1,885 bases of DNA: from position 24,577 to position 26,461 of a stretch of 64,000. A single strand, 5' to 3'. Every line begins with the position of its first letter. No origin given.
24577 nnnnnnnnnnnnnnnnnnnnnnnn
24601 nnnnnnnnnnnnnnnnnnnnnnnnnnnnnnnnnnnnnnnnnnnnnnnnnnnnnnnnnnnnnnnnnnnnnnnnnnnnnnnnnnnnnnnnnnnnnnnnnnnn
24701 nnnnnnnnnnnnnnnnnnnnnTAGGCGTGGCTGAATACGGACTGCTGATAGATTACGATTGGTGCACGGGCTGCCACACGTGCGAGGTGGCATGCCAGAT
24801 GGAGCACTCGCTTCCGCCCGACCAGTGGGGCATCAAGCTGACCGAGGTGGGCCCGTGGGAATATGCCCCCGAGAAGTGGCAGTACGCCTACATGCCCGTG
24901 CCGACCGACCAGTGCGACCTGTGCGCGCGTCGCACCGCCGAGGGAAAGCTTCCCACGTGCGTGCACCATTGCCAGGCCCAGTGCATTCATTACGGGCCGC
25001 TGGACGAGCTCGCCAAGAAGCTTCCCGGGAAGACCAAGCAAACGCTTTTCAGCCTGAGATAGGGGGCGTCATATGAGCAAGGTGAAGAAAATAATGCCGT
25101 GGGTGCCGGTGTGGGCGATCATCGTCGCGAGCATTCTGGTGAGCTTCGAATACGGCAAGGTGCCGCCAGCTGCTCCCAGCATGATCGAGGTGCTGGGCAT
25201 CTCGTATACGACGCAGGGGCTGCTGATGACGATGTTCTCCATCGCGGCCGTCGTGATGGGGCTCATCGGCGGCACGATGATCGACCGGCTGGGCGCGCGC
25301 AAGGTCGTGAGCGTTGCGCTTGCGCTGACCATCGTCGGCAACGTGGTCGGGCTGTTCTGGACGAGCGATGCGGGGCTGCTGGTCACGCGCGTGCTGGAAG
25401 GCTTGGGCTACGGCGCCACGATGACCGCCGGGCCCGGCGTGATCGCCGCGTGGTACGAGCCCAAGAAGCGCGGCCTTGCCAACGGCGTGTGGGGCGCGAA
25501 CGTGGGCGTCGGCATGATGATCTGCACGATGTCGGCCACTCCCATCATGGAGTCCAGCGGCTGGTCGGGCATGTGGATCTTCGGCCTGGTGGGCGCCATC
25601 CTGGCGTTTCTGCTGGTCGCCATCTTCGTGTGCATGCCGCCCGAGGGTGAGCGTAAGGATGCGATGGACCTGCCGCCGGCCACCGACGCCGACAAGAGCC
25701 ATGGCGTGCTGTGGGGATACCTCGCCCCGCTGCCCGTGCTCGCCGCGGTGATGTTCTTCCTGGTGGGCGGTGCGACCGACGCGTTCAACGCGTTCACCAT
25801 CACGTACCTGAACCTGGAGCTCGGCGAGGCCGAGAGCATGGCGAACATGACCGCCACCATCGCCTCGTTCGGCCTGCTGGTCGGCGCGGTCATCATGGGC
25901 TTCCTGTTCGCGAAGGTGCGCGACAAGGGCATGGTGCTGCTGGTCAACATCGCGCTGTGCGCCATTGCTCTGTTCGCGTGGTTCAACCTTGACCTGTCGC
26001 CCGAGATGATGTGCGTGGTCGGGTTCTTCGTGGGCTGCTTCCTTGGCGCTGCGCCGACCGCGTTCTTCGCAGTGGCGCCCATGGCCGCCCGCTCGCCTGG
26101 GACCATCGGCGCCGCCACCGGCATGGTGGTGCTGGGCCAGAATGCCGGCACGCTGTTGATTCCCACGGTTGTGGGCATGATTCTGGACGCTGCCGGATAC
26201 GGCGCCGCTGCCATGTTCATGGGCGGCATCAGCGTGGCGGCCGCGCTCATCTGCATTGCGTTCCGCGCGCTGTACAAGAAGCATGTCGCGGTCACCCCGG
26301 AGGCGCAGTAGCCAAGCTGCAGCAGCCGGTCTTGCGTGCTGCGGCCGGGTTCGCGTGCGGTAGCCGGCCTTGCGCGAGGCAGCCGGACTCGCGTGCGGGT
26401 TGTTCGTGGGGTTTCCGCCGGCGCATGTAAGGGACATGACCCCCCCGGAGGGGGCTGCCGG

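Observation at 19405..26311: Cassette 1: Tat-less Mo-bisPGD oxidoreductase, 111-aa ferredoxin and MFS transporter, next to a polytopic LuxR regulator and a second paralogous MFS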

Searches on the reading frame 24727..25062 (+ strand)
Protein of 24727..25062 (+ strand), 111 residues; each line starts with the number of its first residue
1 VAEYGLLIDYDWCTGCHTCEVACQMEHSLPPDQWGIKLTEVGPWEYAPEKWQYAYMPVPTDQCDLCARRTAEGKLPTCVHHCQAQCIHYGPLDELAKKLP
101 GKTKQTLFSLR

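Call 4: search_protein_families(library=pfam, proteins=[window:24727-25062:+], max_evalue=0.01)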
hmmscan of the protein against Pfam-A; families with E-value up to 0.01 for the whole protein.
window:24727-25062:+ (111 aa): 5 families
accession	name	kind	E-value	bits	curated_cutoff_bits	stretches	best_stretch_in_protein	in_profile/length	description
PF12797.12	Fer4_2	-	1.9e-05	24.7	24.5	1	6-23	3-20/22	4Fe-4S binding domain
PF00037.32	Fer4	-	0.00016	21.7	21.1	1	8-24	3-19/24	4Fe-4S binding domain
PF13187.11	Fer4_9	-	0.002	18.5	27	1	13-87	2-52/52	4Fe-4S dicluster domain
PF13247.11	Fer4_11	-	0.0027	18.3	26.2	1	60-90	68-98/100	4Fe-4S dicluster domain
PF12800.12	Fer4_4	-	0.0086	16.8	24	1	11-25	2-16/17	4Fe-4S binding domain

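Call 5: search_protein_families(library=ncbifam, proteins=[window:24727-25062:+], max_evalue=0.01)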
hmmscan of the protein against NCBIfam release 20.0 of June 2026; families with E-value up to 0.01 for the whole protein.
window:24727-25062:+ (111 aa): 15 families
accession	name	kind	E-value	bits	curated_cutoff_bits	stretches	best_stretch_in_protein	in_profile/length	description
TIGR02951.1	DMSO_dmsB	equivalog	1.7e-14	54.2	214.1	2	59-98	120-159/161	DMSO/selenate family reductase complex B subunit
NF045715.1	sulf_resp_HmcB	equivalog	9.9e-11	41.3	420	2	49-97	156-203/307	sulfate respiration complex iron-sulfur protein HmcB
NF045797.1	DsrO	equivalog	8.1e-09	35.2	200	1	60-94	171-204/235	sulfate reduction electron transfer complex DsrMKJOP subunit DsrO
TIGR01582.1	FDH-beta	equivalog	1.4e-08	34.2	334.7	2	62-98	152-188/283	formate dehydrogenase subunit beta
NF011569.0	PRK14993.1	equivalog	1.1e-07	31.6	416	1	3-34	43-74/244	tetrathionate reductase subunit TtrB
NF041782.1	mnquin_red_QrcC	equivalog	1.3e-07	31.5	400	1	4-85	1-83/239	menaquinone reductase iron-sulfur cluster-binding subunit QrcC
NF038355.1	FDH3_beta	equivalog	1.7e-07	31.5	240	1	6-36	5-32/180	formate dehydrogenase FDH3 subunit beta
TIGR03149.1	cyt_nit_nrfC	equivalog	4.9e-07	29.3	377.6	1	60-99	151-191/225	cytochrome c nitrite reductase Fe-S protein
NF041715.1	arsenate_red_ArrB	equivalog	8.1e-07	28.8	450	1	4-64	3-61/233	arsenate respiratory reductase iron-sulfur subunit ArrB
NF008134.0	PRK10882.1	equivalog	1.4e-06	27.6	263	1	9-97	142-213/329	hydrogenase 2 operon protein HybA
NF007658.0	PRK10330.1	equivalog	2.6e-06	27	260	1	7-29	6-28/181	electron transport protein HydN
TIGR03478.1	DMSO_red_II_bet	subfamily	0.00044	19.3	480.7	0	7-25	7-25/321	DMSO reductase family type II enzyme, iron-sulfur subunit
NF009408.0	PRK12769.1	equivalog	0.0059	14.8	1003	0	9-28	8-27/659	formate-dependent uric acid utilization protein AegA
TIGR02179.1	PorD_KorD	subfamily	0.0079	16.3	60.05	1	8-26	52-70/78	2-oxoacid:acceptor oxidoreductase, delta subunit, pyruvate/2-ketoisovalerate family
TIGR01660.1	narH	equivalog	0.0083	14.6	524.05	1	3-24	6-27/492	nitrate reductase subunit beta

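Call 56: search_solved_structures(query=window:24727-25062:+, max_evalue=0.001, show_alignments=1)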
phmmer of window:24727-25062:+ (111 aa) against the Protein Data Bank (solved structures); distinct sequences matched with E-value up to 0.001: 8.
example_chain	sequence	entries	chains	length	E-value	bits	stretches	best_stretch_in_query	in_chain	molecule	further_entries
2vpw_B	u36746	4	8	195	1.2e-10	44.6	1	1-46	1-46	NRFC PROTEIN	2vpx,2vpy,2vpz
1h0h_B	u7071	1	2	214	1.1e-06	31.9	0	62-96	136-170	FORMATE DEHYDROGENASE SUBUNIT BETA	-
6sdr_B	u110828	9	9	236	5.1e-06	29.7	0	61-96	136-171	Formate dehydrogenase, beta subunit, putative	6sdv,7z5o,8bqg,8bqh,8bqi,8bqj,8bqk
30gj_B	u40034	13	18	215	6.4e-06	29.3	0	61-96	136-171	Formate dehydrogenase, beta subunit, putative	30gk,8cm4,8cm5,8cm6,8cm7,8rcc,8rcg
8rc8_B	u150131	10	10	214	6.6e-06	29.3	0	61-96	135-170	Formate dehydrogenase, beta subunit, putative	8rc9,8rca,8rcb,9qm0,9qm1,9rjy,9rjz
1kqf_B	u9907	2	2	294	9.1e-06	28.9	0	62-96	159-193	FORMATE DEHYDROGENASE, NITRATE-INDUCIBLE, IRON-SULFUR SUBUNIT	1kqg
6cz7_B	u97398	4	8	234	0.00011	25.4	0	4-65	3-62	4Fe-4S ferredoxin, iron-sulfur binding domain protein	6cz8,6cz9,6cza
7qv7_A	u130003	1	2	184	0.00016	24.8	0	6-103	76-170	Hydrogen dependent carbon dioxide reductase subunit HycB3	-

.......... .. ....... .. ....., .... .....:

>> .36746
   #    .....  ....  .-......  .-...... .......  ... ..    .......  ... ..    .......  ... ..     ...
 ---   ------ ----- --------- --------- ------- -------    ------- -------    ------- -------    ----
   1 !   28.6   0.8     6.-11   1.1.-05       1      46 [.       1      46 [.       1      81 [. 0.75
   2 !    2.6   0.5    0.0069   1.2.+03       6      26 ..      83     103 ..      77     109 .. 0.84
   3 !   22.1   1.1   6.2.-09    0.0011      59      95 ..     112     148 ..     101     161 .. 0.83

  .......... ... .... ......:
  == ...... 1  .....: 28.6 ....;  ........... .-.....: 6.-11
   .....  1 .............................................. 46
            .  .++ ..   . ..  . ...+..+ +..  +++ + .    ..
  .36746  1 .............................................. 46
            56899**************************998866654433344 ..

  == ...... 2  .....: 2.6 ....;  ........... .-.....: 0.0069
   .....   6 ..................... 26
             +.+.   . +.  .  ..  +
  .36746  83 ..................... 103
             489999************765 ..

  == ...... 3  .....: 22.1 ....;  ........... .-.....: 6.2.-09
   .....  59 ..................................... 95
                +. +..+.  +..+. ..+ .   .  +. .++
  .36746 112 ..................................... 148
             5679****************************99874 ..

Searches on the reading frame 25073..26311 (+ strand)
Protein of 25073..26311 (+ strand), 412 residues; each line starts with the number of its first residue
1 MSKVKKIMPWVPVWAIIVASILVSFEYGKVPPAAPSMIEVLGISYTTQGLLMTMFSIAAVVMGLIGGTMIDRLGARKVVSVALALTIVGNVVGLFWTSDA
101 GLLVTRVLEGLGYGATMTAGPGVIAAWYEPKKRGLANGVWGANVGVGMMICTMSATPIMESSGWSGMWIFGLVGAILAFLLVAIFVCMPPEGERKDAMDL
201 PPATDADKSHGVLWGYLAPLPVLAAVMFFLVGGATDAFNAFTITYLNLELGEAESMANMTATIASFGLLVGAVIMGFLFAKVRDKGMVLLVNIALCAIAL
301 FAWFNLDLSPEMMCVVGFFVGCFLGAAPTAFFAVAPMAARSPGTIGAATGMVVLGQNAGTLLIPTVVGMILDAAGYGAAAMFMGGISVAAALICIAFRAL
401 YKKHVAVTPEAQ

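Call 4: search_protein_families(library=pfam, proteins=[window:25073-26311:+], max_evalue=0.01)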
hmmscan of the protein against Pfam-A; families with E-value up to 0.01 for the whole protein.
window:25073-26311:+ (412 aa): 4 families
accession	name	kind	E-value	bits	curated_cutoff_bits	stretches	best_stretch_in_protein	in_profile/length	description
PF07690.21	MFS_1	-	1.1e-46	159.8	33.4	2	17-251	2-233/347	Major Facilitator Superfamily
PF12832.13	MFS_1_like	-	4.3e-08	33.1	25.2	2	13-126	214-328/373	MFS_1 like family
PF00083.30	Sugar_tr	-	4.5e-08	32.9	22.3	1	45-191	45-193/452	Sugar (and other) transporter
PF06609.19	TRI12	-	0.0098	14.8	23.2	0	33-134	66-165/599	Fungal trichothecene efflux pump (TRI12)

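Call 5: search_protein_families(library=ncbifam, proteins=[window:25073-26311:+], max_evalue=0.01)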
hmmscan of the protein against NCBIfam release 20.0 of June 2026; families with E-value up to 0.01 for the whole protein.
window:25073-26311:+ (412 aa): 31 families (the best 25 are shown)
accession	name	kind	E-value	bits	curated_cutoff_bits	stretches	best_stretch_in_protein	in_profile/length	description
TIGR00893.1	2A0114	subfamily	7.5e-24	84.4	395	1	33-395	16-396/399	D-galactonate transporter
NF049980.1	SfMCT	equivalog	1.1e-16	60.5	320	1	36-202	27-193/378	L-lactate MFS transporter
TIGR00895.1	2A0115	subfamily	7.8e-15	54.7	418.55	2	32-183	38-190/398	aromatic acid/H+ symport family MFS transporter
TIGR00881.1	2A0104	subfamily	1.6e-14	53.7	407.75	1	33-377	17-376/379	phosphoglycerate transporter protein PgtP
TIGR00880.1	2_A_01_02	superfamily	2.5e-14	53.6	131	1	49-186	1-138/141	multidrug resistance protein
TIGR00894.1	2A0114euk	subfamily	4.3e-11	42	626.45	1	45-186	75-219/465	Na(+)-dependent inorganic phosphate cotransporter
TIGR00886.1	2A0108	subfamily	1.1e-10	41.2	311.7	1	30-359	20-367/368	NarK family nitrate/nitrite MFS transporter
NF008586.0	PRK11551.1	equivalog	1.2e-09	37.7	410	1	21-391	25-390/406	3-(3-hydroxy-phenyl)propionate transporter MhpT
NF008661.1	PRK11663.1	subfamily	2e-09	37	564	1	31-397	50-427/439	MFS transporter family glucose-6-phosphate receptor UhpC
NF038246.1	bile_salt_MFS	equivalog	5e-09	35.5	400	2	13-185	229-403/408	conjugated bile salt MFS transporter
NF007256.0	PRK09705.1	subfamily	3e-08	33.1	312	1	29-321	27-307/393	cyanate transporter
TIGR00897.2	2A0118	subfamily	3.9e-08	32.7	375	1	37-396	34-399/401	RbtT/DalT/CsbX family MFS transporter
TIGR00879.1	SP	subfamily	4.6e-08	32.1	237.8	1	39-186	95-243/510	sugar porter family MFS transporter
TIGR00711.1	efflux_EmrB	subfamily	1.9e-07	30.2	230.2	1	15-188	6-179/485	DHA2 family efflux MFS transporter permease subunit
NF040895.2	MFS_effux_SdrM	equivalog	2.8e-07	30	550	1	13-188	8-182/441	multidrug efflux MFS transporter SdrM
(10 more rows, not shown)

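Call 85: search_solved_structures(query=window:25073-26311:+, max_evalue=0.00001)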
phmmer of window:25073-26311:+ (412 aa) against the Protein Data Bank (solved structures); distinct sequences matched with E-value up to 0.00001: 11.
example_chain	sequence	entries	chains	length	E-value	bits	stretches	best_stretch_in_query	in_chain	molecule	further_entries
6g9x_A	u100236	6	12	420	4.8e-08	35.9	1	11-206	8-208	Major facilitator superfamily MFS_1 | L-lactate transporter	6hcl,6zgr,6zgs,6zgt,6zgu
7d5p_A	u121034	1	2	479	3.3e-07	33.1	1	39-182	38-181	Drug transporter, putative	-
7d5q_A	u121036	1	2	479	3.3e-07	33.1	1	39-182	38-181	Drug transporter, putative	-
8ttg_A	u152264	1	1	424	1.1e-06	31.4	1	21-394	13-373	Quinolone resistance protein NorA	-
7lo7_Z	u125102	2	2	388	1.3e-06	31.1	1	21-393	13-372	Quinolone resistance protein NorA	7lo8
8tte_A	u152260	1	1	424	1.5e-06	31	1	21-394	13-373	Quinolone resistance protein NorA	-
28vj_B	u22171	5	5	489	2.4e-06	30.3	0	21-394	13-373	Quinolone resistance protein NorA,Soluble cytochrome b562 | NorA-BRIL(3A) fusion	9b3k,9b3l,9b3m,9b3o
8ttf_A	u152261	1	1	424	2.5e-06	30.2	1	21-394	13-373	Quinolone resistance protein NorA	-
8tth_A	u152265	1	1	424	2.6e-06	30.2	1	21-394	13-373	Quinolone resistance protein NorA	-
9pv0_Z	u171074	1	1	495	2.6e-06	30.2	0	21-394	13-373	Quinolone resistance protein NorA, Soluble cytochrome b562 chimera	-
8sbe_A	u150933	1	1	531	6e-06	29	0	47-178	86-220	Vesicular glutamate transporter 2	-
